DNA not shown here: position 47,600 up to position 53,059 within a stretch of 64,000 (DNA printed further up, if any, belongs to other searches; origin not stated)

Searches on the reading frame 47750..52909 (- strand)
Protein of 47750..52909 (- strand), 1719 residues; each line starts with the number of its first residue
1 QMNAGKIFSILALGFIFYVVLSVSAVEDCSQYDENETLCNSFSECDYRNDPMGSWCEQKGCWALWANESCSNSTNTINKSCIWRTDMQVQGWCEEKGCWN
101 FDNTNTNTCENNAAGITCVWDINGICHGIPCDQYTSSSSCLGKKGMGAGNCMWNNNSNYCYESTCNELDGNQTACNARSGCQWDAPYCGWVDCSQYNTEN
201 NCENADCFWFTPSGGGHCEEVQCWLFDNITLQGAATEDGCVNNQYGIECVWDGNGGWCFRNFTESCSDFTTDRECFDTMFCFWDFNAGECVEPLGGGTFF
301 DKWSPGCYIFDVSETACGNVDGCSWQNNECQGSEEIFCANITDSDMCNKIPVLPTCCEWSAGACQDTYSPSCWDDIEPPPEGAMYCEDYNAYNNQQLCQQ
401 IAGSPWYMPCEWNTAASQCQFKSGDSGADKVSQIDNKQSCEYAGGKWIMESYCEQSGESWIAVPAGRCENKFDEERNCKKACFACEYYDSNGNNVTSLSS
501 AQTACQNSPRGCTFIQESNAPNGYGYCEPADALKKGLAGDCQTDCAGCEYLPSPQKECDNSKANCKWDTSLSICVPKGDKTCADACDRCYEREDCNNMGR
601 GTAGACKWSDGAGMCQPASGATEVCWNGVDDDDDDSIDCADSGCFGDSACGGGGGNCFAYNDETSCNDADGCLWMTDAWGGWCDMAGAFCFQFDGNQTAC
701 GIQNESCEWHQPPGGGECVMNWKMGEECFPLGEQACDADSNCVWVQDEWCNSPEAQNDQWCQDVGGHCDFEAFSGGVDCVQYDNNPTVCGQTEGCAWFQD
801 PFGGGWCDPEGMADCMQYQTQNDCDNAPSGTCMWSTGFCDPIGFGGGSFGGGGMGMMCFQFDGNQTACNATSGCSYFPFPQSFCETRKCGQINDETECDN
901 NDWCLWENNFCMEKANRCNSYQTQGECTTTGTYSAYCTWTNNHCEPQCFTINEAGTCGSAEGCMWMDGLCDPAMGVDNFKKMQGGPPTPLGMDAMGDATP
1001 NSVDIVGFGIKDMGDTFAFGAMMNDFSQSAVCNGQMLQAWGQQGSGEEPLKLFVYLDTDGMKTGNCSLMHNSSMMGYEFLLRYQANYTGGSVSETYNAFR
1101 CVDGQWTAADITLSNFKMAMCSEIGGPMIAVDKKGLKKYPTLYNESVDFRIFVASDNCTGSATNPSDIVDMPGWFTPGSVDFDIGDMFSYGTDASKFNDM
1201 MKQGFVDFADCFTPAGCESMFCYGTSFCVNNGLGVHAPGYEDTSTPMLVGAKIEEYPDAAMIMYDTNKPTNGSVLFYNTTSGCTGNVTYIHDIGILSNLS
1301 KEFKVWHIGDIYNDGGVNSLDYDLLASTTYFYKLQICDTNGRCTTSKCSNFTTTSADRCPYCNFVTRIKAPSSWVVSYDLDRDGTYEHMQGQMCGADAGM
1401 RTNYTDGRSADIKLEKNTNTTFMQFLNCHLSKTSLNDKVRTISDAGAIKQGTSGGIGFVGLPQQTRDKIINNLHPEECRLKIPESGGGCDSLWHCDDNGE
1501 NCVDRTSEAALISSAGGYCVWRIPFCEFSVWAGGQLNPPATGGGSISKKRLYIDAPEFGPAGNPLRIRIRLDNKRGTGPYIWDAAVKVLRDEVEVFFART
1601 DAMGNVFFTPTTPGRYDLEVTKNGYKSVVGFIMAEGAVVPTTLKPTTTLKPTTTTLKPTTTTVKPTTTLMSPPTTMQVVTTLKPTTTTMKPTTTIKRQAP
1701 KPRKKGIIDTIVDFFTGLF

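Call 17: search_protein_families(library=pfam, proteins=[window:47750-52909:-], max_evalue=0.001)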
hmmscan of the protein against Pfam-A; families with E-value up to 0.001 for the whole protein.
window:47750-52909:- (1719 aa): 1 family
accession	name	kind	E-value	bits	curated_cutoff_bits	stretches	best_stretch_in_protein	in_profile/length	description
PF13620.12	CarboxypepD_reg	-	0.0001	23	32.3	1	1577-1629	10-63/82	Carboxypeptidase regulatory-like domain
